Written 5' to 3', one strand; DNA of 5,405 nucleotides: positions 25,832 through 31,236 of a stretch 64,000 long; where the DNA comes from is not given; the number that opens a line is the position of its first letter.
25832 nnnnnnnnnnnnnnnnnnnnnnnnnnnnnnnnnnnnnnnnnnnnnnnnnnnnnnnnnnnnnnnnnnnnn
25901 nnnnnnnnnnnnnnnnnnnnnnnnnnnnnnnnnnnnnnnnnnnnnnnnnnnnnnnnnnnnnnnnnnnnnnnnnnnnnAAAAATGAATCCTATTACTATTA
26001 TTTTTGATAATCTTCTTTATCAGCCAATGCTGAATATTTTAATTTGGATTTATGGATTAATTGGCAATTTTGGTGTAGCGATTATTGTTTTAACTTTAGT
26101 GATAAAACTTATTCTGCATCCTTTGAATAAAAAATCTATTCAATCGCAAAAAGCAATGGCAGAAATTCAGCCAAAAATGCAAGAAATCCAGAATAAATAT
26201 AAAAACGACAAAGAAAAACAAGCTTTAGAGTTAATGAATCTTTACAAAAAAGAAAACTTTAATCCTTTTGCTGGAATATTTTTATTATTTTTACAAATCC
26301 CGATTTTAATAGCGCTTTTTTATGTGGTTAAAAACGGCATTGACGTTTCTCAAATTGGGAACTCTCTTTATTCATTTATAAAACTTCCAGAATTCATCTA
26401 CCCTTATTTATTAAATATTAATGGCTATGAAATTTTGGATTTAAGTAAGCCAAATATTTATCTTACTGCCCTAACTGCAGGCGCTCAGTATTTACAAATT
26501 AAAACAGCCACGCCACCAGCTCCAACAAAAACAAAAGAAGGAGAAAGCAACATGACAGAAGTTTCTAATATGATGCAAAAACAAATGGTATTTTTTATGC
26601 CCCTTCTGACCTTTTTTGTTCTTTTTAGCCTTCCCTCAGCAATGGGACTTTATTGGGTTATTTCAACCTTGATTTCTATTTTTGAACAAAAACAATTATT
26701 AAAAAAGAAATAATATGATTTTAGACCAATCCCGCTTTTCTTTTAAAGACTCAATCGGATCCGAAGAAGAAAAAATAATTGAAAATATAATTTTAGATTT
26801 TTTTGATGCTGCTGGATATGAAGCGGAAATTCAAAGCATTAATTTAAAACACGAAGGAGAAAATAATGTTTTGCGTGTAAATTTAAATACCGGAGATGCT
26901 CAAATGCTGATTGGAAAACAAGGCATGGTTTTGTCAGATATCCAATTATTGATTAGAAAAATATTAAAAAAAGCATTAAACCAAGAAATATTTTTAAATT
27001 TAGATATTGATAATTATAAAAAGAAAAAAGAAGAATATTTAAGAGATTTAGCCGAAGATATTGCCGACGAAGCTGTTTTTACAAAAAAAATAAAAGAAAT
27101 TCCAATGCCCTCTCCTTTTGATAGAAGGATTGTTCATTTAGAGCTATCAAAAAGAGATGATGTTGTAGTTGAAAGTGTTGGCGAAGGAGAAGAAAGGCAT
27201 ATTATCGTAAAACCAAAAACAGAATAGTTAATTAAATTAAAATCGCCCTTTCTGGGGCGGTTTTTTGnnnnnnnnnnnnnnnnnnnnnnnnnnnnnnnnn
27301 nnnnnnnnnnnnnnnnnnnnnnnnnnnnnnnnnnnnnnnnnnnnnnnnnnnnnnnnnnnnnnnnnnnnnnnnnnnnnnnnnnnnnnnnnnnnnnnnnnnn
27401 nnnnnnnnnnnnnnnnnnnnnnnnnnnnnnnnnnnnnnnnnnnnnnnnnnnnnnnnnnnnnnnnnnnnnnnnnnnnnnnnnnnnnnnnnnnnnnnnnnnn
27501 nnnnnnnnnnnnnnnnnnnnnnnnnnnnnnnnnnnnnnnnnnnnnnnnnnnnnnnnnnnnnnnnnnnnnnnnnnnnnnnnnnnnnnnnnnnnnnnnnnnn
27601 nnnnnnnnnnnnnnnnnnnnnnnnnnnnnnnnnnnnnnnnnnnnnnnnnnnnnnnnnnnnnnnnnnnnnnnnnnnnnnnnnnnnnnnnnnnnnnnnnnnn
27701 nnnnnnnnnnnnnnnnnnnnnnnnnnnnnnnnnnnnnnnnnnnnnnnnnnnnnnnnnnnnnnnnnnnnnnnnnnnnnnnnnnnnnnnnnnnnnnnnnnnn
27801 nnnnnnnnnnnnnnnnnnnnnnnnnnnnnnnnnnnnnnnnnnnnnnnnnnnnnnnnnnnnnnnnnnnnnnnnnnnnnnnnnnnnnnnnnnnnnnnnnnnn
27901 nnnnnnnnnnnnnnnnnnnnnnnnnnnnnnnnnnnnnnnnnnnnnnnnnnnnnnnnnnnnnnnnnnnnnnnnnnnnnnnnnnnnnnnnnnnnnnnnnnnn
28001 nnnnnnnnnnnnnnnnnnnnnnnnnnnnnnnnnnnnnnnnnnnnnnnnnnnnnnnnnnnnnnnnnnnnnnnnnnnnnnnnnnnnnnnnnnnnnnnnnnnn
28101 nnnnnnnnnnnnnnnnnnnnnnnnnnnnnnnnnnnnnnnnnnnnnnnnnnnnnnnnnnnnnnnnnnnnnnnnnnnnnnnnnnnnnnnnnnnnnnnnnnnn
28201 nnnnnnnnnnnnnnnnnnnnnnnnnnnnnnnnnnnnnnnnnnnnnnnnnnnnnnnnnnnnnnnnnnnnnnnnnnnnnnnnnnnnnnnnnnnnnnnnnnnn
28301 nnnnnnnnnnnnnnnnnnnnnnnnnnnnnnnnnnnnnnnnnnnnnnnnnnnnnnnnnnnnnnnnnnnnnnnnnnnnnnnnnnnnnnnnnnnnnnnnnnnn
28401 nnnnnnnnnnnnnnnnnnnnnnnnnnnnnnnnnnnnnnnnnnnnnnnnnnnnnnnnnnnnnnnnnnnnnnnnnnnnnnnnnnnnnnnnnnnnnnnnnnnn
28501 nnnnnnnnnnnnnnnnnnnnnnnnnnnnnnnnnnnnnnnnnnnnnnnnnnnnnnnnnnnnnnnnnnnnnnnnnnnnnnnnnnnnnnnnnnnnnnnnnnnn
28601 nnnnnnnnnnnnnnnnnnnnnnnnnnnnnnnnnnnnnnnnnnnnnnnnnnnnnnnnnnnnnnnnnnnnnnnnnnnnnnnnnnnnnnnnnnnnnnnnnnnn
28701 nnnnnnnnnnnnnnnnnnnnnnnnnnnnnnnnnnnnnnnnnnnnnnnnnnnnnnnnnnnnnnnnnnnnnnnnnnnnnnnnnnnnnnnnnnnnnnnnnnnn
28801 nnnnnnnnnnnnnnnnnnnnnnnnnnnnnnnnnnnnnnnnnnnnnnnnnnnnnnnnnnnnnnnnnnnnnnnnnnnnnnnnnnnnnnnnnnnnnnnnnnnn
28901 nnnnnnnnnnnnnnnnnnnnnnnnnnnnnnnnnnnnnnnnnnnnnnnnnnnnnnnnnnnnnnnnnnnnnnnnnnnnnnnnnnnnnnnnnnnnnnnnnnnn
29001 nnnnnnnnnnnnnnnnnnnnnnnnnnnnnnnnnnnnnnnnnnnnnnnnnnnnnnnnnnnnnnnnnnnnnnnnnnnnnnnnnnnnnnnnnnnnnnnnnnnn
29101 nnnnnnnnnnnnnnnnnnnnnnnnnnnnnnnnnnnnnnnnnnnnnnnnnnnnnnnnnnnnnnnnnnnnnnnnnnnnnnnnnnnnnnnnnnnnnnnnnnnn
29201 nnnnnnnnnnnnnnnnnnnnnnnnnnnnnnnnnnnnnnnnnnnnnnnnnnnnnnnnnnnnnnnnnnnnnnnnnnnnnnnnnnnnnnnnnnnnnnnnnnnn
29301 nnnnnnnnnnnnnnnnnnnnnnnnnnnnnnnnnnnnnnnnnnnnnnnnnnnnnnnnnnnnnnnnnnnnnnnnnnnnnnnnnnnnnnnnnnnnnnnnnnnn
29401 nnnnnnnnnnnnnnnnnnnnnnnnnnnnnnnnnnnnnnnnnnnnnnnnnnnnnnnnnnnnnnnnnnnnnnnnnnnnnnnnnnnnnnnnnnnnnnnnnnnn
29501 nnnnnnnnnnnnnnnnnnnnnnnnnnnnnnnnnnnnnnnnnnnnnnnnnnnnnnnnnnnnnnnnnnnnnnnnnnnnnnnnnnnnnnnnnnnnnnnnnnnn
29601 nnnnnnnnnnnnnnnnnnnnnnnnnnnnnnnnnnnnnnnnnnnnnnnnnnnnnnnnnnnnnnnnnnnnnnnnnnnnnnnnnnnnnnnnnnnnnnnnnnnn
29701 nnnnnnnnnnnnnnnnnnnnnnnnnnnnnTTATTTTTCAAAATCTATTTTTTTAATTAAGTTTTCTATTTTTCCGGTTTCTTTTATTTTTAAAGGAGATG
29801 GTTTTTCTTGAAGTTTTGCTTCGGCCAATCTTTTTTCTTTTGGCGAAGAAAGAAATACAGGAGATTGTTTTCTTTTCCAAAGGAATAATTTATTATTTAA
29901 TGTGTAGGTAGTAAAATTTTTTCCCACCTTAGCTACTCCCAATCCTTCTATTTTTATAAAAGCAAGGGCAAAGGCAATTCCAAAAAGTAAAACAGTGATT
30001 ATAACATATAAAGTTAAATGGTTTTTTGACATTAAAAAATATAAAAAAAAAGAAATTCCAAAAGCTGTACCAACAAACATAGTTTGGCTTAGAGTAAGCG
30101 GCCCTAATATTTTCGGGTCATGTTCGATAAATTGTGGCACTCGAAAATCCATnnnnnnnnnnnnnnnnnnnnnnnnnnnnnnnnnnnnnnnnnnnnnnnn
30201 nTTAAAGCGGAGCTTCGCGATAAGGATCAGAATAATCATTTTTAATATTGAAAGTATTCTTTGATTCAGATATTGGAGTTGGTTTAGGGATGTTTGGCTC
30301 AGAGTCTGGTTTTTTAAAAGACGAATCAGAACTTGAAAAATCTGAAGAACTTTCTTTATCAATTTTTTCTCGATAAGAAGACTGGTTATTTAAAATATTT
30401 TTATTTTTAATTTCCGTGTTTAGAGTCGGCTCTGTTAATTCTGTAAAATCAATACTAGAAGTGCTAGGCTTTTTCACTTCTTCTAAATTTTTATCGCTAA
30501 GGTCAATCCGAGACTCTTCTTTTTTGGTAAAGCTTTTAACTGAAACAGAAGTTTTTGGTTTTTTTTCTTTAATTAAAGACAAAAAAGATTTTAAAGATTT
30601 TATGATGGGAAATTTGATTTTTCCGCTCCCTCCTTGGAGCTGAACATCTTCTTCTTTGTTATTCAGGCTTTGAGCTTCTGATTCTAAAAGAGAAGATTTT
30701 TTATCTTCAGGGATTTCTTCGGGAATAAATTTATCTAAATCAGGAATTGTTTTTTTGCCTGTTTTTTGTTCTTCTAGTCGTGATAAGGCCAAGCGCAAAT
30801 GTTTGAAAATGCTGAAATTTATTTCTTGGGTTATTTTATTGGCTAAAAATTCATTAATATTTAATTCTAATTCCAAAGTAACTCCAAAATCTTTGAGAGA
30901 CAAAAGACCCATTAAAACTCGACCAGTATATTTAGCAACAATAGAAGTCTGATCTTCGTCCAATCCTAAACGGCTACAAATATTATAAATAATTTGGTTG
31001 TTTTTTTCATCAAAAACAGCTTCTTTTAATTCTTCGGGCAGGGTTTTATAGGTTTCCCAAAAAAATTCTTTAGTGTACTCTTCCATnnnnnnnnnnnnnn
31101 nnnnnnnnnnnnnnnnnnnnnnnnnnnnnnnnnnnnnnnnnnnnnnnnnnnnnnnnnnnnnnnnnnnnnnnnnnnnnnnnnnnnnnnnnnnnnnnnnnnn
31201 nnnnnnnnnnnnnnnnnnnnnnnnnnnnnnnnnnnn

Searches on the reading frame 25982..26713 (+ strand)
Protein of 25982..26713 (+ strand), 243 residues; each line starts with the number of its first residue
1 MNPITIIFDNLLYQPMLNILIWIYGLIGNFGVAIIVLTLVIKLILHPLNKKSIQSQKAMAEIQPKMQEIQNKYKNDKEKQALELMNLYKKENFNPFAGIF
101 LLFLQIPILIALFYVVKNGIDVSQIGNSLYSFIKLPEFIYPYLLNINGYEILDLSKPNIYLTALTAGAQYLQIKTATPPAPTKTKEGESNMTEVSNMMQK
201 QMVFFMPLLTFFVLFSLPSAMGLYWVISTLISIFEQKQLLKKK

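Call 5: search_protein_families(library=pfam, proteins=[window:25982-26713:+], max_evalue=0.01)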
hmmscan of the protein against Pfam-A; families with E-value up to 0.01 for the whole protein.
window:25982-26713:+ (243 aa): 1 family
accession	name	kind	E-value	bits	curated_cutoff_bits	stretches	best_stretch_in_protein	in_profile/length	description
PF02096.25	60KD_IMP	-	2e-46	158.4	35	1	30-237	1-159/163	60Kd inner membrane protein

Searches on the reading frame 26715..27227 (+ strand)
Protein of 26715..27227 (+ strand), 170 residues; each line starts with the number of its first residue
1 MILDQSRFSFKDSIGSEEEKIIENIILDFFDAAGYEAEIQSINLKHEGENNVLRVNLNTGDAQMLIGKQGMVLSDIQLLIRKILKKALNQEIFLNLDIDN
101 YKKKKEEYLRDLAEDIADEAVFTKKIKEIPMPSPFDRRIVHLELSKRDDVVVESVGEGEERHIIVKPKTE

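Call 5: search_protein_families(library=pfam, proteins=[window:26715-27227:+], max_evalue=0.01)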
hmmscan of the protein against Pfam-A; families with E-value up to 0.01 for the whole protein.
window:26715-27227:+ (170 aa): 3 families
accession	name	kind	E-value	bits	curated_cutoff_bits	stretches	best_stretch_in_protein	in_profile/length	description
PF01424.28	R3H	-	3.2e-10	40.3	26.8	1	108-167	2-60/60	R3H domain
PF13083.13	KH_KhpA-B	-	6.5e-06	26.4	32.1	1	25-87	3-65/73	KhpA/KhpB, KH domain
PF07650.23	KH_2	-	7.8e-06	26.1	22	1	37-97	13-71/78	KH domain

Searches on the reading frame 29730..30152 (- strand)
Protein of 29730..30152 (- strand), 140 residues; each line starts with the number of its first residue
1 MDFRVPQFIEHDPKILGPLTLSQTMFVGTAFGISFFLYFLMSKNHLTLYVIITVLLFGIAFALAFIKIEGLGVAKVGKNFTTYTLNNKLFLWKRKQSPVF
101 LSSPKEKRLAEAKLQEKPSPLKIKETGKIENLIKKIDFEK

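Call 5: search_protein_families(library=pfam, proteins=[window:29730-30152:-], max_evalue=0.01)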
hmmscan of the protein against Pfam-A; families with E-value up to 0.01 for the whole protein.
window:29730-30152:- (140 aa): 1 family
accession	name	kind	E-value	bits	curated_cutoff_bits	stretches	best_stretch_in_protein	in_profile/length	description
PF12666.12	PrgI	-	2.5e-07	31.6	27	1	5-86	2-85/91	PrgI family protein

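Call 49: search_protein_families(library=ncbifam, proteins=[window:29730-30152:-], max_evalue=0.01)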
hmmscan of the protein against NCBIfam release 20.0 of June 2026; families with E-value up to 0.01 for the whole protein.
window:29730-30152:- (140 aa): 1 family
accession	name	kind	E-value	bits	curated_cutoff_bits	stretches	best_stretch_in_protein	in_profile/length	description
NF042935.1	SCO6880_fam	subfamily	0.0098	14.9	60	0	13-83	11-77/477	SCO6880 family protein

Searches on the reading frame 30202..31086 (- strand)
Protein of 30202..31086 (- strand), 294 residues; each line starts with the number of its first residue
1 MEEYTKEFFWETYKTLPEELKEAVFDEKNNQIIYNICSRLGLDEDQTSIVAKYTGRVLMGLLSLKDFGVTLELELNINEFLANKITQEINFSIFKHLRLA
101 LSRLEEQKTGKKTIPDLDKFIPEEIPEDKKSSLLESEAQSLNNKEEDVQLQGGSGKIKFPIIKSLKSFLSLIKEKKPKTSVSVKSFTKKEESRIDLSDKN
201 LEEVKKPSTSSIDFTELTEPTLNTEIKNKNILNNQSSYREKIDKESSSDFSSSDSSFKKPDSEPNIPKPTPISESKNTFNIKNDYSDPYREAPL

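Call 5: search_protein_families(library=pfam, proteins=[window:30202-31086:-], max_evalue=0.01)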
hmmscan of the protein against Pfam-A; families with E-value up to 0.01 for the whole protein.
window:30202-31086:- (294 aa): 1 family
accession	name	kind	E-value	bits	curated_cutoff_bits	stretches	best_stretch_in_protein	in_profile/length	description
PF03677.18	UPF0137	-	0.00053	20.3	34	1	9-62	130-182/237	Uncharacterised protein family (UPF0137)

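Call 49: search_protein_families(library=ncbifam, proteins=[window:30202-31086:-], max_evalue=0.01)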
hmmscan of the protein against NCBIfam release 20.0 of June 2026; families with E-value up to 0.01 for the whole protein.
window:30202-31086:- (294 aa): 0 families
